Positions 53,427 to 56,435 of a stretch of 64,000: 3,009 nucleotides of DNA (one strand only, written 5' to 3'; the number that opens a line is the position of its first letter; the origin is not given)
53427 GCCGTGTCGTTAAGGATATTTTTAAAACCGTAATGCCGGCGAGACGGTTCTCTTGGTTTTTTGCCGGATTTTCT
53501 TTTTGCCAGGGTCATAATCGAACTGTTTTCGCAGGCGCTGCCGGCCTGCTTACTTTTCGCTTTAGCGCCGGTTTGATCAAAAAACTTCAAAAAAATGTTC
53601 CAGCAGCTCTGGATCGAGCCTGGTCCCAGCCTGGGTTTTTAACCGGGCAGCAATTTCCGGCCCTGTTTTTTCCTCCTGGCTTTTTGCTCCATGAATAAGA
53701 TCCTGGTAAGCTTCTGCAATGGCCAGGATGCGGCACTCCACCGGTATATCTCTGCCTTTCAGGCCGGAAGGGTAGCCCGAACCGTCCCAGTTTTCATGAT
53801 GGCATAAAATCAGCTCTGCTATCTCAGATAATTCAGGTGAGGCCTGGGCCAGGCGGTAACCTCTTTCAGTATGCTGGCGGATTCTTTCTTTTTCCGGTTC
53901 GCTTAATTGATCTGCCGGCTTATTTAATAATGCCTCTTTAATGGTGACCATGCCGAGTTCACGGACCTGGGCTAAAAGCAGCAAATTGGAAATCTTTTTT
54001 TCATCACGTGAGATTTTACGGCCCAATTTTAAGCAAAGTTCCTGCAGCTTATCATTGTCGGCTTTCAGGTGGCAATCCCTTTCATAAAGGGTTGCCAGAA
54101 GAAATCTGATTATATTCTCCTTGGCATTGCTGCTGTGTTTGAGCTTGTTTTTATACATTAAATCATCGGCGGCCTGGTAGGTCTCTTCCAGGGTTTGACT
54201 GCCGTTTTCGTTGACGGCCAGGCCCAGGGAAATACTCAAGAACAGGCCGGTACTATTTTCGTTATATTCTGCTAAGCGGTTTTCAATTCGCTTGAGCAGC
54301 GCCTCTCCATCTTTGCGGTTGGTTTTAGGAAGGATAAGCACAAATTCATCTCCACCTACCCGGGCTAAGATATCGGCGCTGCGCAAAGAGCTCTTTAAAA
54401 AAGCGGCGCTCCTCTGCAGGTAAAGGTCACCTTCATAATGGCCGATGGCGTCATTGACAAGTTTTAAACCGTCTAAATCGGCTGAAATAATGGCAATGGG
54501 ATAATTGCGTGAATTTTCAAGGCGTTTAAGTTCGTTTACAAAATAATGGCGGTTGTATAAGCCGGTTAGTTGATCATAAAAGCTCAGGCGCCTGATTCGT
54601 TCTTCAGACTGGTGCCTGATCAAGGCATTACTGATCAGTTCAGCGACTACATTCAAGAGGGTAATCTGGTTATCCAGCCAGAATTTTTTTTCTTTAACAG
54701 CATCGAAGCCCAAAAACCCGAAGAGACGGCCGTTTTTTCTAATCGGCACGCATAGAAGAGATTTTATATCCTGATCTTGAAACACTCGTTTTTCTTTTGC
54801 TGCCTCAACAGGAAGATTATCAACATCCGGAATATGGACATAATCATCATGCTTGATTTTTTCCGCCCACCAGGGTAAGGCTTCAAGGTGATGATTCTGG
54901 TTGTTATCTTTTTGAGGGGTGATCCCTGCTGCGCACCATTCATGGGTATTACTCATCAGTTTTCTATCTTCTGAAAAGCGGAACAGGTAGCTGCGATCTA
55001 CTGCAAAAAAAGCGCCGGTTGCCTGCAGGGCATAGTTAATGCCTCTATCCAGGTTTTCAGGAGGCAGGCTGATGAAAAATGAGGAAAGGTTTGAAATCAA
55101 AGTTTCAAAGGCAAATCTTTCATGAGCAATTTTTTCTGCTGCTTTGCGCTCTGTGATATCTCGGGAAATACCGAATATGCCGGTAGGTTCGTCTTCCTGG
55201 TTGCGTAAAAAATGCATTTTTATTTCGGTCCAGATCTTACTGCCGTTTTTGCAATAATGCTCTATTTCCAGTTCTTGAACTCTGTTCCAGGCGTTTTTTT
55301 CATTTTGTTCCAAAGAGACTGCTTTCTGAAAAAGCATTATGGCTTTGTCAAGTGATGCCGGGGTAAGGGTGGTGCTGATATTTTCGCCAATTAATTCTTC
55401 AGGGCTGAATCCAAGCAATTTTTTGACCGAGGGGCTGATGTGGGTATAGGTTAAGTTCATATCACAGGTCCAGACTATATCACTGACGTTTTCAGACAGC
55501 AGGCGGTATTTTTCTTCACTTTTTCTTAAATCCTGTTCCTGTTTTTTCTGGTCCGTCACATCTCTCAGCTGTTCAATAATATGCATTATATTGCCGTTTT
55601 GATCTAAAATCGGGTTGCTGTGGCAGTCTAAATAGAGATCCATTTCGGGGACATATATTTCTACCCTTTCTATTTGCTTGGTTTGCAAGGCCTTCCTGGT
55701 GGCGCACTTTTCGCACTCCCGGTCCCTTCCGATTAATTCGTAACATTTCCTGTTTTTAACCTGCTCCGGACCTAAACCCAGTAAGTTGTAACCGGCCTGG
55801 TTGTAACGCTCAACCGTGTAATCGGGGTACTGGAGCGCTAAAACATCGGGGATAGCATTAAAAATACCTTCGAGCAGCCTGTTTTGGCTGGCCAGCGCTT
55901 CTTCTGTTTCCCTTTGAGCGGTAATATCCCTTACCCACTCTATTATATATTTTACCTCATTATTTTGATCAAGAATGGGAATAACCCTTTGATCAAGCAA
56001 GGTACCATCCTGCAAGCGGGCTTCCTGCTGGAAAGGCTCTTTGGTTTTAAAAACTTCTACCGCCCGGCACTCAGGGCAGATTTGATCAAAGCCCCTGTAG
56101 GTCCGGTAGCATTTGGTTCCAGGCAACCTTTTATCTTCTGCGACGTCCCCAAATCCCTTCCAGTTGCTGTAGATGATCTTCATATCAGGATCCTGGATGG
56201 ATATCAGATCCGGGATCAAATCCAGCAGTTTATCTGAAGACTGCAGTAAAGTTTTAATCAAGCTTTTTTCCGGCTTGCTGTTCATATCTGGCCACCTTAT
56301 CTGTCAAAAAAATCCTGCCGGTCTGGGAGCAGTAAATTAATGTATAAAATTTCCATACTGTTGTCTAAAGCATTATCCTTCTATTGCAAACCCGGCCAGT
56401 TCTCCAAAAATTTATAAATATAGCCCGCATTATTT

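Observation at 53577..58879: Tandem paralogous PAS-GGDEF-HD-GYP proteins: the upstream copy has HD changed to RE and Cys-motif PAS domains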

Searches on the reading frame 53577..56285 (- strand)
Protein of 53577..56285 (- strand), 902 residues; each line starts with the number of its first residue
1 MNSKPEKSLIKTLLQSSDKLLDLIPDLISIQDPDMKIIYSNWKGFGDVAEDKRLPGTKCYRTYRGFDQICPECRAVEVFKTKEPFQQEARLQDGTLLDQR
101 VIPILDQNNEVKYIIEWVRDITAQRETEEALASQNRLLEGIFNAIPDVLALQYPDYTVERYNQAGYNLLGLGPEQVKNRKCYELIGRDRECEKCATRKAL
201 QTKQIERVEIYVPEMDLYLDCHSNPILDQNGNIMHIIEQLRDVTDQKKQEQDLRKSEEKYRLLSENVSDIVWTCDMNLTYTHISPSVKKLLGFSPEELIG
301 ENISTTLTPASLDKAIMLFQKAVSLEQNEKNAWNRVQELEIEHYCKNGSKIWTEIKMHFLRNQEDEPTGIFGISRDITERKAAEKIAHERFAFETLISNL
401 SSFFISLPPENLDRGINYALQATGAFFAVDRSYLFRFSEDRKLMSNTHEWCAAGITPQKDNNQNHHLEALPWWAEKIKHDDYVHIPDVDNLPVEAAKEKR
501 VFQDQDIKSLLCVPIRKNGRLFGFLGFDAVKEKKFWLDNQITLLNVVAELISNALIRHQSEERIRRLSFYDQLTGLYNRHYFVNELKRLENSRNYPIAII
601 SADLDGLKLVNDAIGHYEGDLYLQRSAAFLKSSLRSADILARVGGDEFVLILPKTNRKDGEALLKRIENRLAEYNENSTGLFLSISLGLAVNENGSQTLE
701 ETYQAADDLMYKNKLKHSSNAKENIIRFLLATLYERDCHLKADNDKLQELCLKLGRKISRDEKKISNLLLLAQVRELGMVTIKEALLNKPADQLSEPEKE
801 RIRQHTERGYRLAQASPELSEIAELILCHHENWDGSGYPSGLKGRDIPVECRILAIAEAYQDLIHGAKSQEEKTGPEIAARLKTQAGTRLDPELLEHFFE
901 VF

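Call 3: search_protein_families(library=pfam, proteins=[window:53577-56285:-], max_evalue=0.01)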
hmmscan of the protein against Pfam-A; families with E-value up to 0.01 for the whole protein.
window:53577-56285:- (902 aa): 12 families
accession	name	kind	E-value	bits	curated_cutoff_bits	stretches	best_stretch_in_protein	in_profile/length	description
PF00990.26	GGDEF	-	6.7e-36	123.9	23.8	1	569-718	2-159/161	Diguanylate cyclase, GGDEF domain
PF13426.13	PAS_9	-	7.7e-32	110.1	27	2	269-379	2-103/103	PAS domain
PF13487.12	HD_5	-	7.3e-30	104.4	27.2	1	736-894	10-170/170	HD domain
PF08448.16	PAS_4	-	7.8e-27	94.1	23.1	2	142-247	1-109/110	PAS fold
PF00989.32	PAS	-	1.1e-14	54.8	22.6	1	259-377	2-113/113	PAS fold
PF01590.32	GAF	-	1.2e-11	45.7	22.4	1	419-555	9-133/133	GAF domain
PF01966.28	HD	-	3.4e-09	37.5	22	1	759-860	20-113/116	HD domain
PF13188.13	PAS_8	-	4.3e-09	36.4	21.8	0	137-191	2-53/65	PAS domain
PF13185.12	GAF_2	-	8.6e-09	36.1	28.6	1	430-555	21-135/136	GAF domain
PF08447.18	PAS_3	-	7.2e-08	33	25.6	1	281-373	2-88/89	PAS fold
PF13492.12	GAF_3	-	0.0017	19.2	27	1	419-555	9-127/129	GAF domain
PF17853.6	GGDEF_2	-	0.0052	17.4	24.5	0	627-683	42-87/116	GGDEF-like domain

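Call 4: search_protein_families(library=ncbifam, proteins=[window:53577-56285:-], max_evalue=0.01)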
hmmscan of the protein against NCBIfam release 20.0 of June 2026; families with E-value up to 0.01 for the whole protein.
window:53577-56285:- (902 aa): 42 families (the best 25 are shown)
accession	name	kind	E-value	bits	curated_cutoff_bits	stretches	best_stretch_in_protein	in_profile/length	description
NF053781.1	cdiGMPphdstlr2612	equivalog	2.1e-40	138.3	1600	4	558-718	830-996/1268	Tlr1612 family c-di-GMP phosphodiesterase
NF053512.1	nitric_RR_NosR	exception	1.7e-35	122.8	400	1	718-901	170-353/422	response regulator c-di-GMP phosphodiesterase, NosR family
TIGR00254.1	GGDEF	domain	1.2e-34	119.4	37.4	1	566-719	3-162/168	diguanylate cyclase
TIGR00229.1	sensory_box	domain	1.1e-31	109.5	22.9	2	254-385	1-124/126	PAS domain S-box protein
NF038266.1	diguan_SiaD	equivalog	4.5e-31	108.1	290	1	560-714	86-245/252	biofilm regulation diguanylate cyclase SiaD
NF007423.1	PRK09966.1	equivalog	1.1e-29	103.6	325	1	562-714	233-390/390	diguanylate cyclase DgcN/YfiN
NF007298.0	PRK09776.1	equivalog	4.4e-29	101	1135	2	565-702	678-823/1111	diguanylate cyclase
NF040885.1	diguan_DgcJ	equivalog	6e-29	101.2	500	1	560-718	333-490/493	diguanylate cyclase DgcJ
NF007135.0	PRK09581.1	equivalog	1.6e-28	99.8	474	1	557-716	282-447/457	PleD family two-component system response regulator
NF051473.1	DigCycDgcsShew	equivalog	6.9e-27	94.6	400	1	538-715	105-282/291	diguanylate cyclase DgcS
NF007380.0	PRK09894.1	equivalog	5.8e-25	88.2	256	1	562-714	123-277/296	diguanylate cyclase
NF011955.1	PRK15426.1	equivalog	1.2e-24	86.4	408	1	547-714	380-551/564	cellulose biosynthesis regulator diguanylate cyclase DgcQ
NF047654.1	DiguCycDgcRLepto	equivalog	5.7e-23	81.3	500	1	548-716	114-288/295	diguanylate cyclase DgcR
NF007474.0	PRK10060.1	equivalog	5.8e-23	81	782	1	559-715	228-386/663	cyclic di-GMP phosphodiesterase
NF041606.1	dguan_cyc_DgcA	equivalog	1.7e-22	79.9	370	1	501-714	114-329/340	diguanylate cyclase DgcA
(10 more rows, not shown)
